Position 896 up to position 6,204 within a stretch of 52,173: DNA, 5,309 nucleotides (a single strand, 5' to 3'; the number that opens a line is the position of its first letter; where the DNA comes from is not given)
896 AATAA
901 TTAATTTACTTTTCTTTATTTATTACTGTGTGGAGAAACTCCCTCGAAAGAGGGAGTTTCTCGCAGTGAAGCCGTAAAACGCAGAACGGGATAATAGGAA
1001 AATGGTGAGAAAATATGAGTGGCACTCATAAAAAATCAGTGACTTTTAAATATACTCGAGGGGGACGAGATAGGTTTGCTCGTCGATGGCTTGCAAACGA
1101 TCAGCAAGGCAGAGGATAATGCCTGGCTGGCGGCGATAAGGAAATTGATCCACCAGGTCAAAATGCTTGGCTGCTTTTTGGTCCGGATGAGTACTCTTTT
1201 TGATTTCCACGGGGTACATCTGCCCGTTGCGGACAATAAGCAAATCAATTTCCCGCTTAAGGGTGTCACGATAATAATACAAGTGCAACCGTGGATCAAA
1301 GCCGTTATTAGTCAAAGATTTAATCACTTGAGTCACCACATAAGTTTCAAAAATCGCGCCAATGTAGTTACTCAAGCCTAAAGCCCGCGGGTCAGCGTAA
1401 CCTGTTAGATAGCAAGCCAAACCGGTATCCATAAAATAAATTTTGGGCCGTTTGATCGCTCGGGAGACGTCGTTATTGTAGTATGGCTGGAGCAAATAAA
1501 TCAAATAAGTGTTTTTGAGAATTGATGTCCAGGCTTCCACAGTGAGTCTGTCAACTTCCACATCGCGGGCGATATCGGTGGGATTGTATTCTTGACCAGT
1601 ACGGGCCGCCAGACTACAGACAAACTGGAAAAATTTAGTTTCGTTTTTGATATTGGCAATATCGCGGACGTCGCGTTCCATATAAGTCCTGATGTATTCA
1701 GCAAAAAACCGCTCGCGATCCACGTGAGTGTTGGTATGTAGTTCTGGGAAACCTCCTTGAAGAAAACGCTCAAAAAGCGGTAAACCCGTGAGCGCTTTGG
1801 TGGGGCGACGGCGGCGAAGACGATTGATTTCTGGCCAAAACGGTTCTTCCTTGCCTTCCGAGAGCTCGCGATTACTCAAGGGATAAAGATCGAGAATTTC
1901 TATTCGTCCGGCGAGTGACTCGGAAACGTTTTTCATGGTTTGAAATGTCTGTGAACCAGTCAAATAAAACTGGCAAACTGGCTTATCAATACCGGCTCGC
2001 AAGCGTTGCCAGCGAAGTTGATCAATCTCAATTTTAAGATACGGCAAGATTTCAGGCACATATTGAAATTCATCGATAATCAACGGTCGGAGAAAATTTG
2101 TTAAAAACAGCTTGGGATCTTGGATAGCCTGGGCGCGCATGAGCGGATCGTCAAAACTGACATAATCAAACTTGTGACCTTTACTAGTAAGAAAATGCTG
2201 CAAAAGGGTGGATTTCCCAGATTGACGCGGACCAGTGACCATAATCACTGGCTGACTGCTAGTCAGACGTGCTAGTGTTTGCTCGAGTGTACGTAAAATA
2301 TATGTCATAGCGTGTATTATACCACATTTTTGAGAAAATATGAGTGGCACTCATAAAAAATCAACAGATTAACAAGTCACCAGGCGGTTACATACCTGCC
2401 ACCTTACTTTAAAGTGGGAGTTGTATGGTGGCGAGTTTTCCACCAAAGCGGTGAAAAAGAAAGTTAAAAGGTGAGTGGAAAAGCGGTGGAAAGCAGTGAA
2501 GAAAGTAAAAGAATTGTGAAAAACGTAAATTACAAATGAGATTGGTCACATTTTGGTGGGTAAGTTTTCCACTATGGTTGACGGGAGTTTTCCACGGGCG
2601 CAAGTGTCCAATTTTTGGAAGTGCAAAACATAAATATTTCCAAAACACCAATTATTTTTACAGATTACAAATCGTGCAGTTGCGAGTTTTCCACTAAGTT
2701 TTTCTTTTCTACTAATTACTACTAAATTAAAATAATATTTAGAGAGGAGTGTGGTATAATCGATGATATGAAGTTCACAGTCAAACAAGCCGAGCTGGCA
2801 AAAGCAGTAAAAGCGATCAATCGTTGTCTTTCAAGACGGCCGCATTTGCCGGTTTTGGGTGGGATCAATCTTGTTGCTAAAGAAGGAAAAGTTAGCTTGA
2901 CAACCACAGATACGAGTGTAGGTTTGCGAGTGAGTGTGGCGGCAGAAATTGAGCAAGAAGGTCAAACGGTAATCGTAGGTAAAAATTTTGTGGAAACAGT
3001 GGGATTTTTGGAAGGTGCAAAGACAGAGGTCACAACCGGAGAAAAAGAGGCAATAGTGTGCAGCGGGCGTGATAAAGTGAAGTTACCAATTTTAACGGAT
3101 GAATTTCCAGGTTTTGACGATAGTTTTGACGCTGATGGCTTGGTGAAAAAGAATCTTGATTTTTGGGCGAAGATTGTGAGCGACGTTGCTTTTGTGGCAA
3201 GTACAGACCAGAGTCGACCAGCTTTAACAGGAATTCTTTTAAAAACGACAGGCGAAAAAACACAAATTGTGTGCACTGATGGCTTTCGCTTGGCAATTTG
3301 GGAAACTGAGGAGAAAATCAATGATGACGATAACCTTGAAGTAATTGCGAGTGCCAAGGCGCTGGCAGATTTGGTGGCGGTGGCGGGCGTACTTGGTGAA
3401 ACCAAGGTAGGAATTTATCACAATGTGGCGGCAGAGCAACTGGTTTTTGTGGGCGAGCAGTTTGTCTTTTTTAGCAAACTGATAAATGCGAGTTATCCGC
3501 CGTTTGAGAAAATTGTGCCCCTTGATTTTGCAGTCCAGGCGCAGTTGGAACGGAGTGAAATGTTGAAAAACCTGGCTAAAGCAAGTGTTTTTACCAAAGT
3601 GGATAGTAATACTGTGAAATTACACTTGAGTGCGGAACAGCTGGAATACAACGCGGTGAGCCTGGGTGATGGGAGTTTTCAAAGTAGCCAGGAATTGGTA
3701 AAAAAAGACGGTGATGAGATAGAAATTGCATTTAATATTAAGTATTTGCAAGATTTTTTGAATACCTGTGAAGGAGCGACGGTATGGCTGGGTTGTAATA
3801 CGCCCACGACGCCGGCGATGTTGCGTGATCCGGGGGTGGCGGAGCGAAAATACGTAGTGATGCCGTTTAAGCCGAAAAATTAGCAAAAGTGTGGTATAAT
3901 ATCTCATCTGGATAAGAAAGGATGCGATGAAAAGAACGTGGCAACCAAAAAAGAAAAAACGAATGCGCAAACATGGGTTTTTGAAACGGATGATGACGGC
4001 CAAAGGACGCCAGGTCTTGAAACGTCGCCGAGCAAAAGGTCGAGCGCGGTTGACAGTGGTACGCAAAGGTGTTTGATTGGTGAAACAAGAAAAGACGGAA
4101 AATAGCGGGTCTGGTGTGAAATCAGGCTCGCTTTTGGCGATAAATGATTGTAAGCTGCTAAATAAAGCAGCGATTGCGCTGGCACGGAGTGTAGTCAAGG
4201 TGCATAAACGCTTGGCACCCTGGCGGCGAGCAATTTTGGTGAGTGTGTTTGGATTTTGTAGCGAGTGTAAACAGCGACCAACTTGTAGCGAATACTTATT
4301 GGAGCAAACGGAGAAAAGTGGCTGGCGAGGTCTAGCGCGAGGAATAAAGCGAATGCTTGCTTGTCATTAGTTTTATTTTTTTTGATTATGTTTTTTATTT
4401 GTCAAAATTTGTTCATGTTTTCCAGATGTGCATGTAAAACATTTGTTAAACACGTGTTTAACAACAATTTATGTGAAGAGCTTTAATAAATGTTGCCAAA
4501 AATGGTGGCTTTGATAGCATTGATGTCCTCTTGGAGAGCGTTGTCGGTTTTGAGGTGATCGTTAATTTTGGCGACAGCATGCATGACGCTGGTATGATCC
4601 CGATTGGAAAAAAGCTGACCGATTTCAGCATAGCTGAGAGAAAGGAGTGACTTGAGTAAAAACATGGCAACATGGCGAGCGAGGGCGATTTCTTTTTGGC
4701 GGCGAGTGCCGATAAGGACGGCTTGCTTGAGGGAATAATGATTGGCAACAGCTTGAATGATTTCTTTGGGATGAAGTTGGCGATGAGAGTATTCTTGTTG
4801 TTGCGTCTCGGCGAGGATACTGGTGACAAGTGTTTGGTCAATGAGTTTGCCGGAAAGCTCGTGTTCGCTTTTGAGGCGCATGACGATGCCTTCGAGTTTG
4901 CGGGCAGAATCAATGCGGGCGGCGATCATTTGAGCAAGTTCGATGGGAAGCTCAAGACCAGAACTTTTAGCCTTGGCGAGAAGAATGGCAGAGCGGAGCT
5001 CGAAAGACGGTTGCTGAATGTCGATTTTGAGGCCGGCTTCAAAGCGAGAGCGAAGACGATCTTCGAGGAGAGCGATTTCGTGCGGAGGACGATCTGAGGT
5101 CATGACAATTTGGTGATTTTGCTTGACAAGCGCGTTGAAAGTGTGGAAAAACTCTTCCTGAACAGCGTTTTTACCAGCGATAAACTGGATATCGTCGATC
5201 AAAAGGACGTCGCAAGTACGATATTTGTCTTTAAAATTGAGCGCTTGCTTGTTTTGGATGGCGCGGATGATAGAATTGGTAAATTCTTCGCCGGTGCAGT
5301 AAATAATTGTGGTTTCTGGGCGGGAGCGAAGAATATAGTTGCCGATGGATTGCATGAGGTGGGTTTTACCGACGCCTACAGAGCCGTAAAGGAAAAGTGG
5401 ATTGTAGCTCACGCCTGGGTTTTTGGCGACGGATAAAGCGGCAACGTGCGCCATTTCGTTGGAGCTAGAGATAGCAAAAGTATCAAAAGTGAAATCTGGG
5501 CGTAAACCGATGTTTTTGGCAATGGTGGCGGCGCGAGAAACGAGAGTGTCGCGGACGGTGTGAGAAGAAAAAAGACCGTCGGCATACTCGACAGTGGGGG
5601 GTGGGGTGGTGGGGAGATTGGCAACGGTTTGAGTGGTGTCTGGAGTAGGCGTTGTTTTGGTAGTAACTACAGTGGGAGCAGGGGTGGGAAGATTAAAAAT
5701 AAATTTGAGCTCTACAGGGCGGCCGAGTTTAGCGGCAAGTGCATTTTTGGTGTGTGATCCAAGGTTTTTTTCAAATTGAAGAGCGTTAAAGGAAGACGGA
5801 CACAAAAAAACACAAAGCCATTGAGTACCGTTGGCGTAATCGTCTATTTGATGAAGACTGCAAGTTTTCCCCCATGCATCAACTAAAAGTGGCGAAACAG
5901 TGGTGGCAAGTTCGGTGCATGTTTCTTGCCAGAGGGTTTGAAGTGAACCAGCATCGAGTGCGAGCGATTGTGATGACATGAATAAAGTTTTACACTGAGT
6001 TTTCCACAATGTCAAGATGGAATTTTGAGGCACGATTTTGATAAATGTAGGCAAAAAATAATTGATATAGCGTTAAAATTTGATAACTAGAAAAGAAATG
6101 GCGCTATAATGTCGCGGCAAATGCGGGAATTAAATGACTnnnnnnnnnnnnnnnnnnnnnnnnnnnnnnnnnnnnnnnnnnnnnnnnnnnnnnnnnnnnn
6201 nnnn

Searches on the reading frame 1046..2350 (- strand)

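Call 5: search_protein_families(library=pfam, proteins=[window:1046-2350:-], max_evalue=0.001)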
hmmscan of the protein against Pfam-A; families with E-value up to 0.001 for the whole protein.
window:1046-2350:- (434 aa): 5 families
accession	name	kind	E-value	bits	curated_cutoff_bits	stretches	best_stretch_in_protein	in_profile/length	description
PF13635.12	DUF4143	-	8.9e-43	146.2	28.1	1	225-386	1-160/160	Domain of unknown function (DUF4143)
PF13173.12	AAA_14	-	4.2e-25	88.7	27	1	33-163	2-128/129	AAA domain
PF01637.24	ATPase_2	-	4.5e-05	23.8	33.2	1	31-73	18-60/225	ATPase domain predominantly from Archaea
PF13191.12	AAA_16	-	8.5e-05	23.5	32.6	1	19-56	9-47/167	AAA ATPase domain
PF13401.12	AAA_22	-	0.00057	20.6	27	0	31-64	3-37/130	AAA domain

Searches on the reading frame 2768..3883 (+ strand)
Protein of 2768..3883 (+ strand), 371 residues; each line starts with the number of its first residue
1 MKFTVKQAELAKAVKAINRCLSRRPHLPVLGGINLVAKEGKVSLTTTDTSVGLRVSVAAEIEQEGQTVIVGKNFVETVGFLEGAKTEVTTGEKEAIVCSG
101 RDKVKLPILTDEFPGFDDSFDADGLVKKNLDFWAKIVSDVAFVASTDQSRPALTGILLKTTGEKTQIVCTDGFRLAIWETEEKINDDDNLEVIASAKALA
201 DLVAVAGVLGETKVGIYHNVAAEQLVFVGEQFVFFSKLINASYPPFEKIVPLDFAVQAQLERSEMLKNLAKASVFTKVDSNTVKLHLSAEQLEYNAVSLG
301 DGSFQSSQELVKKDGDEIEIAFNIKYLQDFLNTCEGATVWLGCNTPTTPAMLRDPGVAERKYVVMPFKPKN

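Call 5: search_protein_families(library=pfam, proteins=[window:2768-3883:+], max_evalue=0.001)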
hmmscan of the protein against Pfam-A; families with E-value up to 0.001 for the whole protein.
window:2768-3883:+ (371 aa): 3 families
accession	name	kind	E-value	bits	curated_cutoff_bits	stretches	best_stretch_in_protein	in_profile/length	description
PF00712.24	DNA_pol3_beta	-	8.1e-28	97.4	24.4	1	1-114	1-117/120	DNA polymerase III beta subunit, N-terminal domain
PF02767.21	DNA_pol3_beta_2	-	1.7e-25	90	27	2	134-244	8-115/116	DNA polymerase III beta subunit, central domain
PF02768.20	DNA_pol3_beta_3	-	4.8e-17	62.3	27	1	248-367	2-120/121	DNA polymerase III beta subunit, C-terminal domain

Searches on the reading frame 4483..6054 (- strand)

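Call 5: search_protein_families(library=pfam, proteins=[window:4483-6054:-], max_evalue=0.001)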
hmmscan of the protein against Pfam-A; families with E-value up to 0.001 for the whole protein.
window:4483-6054:- (523 aa): 9 families
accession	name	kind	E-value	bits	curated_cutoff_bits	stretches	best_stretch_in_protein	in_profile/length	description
PF00308.24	Bac_DnaA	-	1.8e-67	227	23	1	184-345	1-162/162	Bacterial DnaA ATPAse domain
PF08299.17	Bac_DnaA_C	-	5e-24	84.6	31.5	1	430-497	2-69/69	Bacterial dnaA protein helix-turn-helix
PF00004.35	AAA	-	1.9e-07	32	21.2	1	221-340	2-125/131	ATPase family associated with various cellular activities (AAA)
PF01695.23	IstB_IS21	-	6.1e-07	29.6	24.1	1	219-323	94-195/238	IstB-like ATP binding protein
PF13173.12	AAA_14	-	6e-05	23.5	27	1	218-319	3-96/129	AAA domain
PF00910.28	RNA_helicase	-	0.00017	22.5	21.5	1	221-317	2-82/105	RNA helicase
PF13401.12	AAA_22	-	0.00017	22.3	27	0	220-269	8-57/130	AAA domain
PF13191.12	AAA_16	-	0.00024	22.1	32.6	0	215-313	24-127/167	AAA ATPase domain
PF03969.22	AFG1_ATPase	-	0.00045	19.7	27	0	209-335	53-177/361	AFG1-like ATPase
